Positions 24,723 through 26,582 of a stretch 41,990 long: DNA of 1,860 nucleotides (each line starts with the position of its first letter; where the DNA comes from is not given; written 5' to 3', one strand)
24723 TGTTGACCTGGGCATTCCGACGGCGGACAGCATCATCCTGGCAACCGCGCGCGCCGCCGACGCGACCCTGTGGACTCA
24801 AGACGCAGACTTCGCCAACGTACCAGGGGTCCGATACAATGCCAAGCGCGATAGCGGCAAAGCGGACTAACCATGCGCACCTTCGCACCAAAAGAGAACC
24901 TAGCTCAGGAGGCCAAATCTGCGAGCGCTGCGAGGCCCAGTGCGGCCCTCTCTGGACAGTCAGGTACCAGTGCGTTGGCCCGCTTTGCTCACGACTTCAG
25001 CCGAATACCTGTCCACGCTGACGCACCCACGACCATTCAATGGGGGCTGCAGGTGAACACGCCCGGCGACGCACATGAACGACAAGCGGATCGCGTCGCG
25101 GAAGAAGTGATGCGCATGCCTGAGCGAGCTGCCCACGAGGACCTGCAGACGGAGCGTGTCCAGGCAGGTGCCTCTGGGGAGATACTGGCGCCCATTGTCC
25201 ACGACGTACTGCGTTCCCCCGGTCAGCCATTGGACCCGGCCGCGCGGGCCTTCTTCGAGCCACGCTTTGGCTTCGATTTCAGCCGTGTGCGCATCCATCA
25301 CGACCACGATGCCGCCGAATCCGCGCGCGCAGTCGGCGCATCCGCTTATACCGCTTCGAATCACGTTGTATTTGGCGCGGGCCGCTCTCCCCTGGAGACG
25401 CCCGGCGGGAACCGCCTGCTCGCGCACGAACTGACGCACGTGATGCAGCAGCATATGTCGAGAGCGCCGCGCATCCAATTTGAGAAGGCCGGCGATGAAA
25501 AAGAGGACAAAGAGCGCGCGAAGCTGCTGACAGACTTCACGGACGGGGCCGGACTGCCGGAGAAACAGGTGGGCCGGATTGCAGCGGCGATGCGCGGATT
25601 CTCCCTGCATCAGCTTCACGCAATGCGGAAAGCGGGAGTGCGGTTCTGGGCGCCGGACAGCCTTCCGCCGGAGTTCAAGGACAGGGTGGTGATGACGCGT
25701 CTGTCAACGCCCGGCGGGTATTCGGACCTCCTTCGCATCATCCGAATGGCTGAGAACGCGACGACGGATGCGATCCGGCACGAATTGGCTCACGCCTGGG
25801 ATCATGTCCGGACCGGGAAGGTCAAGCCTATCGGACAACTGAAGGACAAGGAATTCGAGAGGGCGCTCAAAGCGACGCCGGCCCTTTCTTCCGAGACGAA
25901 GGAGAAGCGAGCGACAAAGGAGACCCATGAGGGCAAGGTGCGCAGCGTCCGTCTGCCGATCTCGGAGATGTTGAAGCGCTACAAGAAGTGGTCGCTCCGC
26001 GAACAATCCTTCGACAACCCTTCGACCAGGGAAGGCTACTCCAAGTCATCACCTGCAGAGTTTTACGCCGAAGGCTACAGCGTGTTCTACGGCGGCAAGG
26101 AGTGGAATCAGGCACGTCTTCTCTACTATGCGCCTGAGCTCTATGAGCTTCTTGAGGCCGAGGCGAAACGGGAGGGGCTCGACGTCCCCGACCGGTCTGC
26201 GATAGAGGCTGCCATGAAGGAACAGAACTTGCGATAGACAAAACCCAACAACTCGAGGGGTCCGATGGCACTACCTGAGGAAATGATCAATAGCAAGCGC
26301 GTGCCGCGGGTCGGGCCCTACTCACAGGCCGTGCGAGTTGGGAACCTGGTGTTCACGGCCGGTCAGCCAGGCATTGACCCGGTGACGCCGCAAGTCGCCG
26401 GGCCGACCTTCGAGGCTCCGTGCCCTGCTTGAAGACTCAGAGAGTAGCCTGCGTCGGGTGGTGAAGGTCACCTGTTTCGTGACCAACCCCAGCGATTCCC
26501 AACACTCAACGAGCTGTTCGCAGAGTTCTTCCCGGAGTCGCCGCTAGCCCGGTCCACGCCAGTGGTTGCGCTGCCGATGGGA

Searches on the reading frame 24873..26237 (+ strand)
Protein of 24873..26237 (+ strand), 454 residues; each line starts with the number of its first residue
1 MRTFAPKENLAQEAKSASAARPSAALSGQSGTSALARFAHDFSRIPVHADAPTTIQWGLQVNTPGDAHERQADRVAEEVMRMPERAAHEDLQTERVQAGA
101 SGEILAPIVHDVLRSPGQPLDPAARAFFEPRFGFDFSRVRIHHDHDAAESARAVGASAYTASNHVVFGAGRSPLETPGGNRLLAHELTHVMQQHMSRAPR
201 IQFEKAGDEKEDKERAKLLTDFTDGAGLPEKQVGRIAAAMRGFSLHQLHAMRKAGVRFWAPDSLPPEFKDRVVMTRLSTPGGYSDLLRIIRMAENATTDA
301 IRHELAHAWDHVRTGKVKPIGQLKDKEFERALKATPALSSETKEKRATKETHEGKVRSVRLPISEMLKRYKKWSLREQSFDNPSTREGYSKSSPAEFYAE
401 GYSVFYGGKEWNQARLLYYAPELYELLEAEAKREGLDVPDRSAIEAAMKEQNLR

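Call 3: search_protein_families(library=pfam, proteins=[window:24873-26237:+], max_evalue=0.1)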
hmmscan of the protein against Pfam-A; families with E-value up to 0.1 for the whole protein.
window:24873-26237:+ (454 aa): 3 families
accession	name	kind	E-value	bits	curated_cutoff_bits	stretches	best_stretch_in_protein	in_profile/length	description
PF13699.11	eCIS_core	-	1.9e-29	102.1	22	1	119-195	1-77/79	eCIS core domain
PF07737.17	ATLF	-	0.025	14.7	27.4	1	372-428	139-191/193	Anthrax toxin lethal factor, N- and C-terminal domain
PF14891.12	Peptidase_M91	-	0.06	14.1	25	0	300-348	95-135/176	Effector protein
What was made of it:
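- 24873..26237 (+): DUF4157 (Pfam eCIS_core) zincin with a second HExxH domain. It is context for the C11 gene and is not part of the small/large pair. eCIS_core scores 1.9e-29 on residues 119-195, with weak ATLF and M91 hits on the C-terminal half (call 3).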

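Call 4: search_protein_families(library=padloc, proteins=[window:24873-26237:+], max_evalue=0.1)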
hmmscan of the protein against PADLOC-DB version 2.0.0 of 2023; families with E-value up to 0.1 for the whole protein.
window:24873-26237:+ (454 aa): 0 families

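Call 6: search_protein_families(library=ncbifam, proteins=[window:24873-26237:+], max_evalue=0.1)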
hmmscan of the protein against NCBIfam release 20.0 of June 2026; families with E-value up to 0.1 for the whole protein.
window:24873-26237:+ (454 aa): 1 family
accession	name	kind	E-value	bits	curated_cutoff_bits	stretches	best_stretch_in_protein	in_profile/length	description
NF041907.1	CLCA_X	subfamily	0.027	13.9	260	1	283-317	86-120/250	CLCA_X family protein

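Call 51: search_protein_families(library=phrogs, proteins=[window:24873-26237:+], max_evalue=0.01)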
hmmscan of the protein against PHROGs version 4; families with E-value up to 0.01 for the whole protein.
window:24873-26237:+ (454 aa): 0 families

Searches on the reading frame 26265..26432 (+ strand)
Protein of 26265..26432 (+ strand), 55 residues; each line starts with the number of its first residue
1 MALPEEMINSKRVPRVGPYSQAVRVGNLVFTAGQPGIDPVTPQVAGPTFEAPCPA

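Call 75: search_protein_families(library=pfam, proteins=[window:26265-26432:+], max_evalue=0.01)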
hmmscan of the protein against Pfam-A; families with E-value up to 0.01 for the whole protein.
window:26265-26432:+ (55 aa): 1 family
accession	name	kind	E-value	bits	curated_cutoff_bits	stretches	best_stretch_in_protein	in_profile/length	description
PF01042.26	Ribonuc_L-PSP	-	2.7e-06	27.8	27.3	1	13-47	5-39/121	Endoribonuclease L-PSP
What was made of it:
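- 26265..26432 (+): Truncated RidA (Ribonuc_L-PSP) remnant directly upstream of the S1 gene. The Pfam hit covers only profile positions 5-39 of 121 (call 75).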
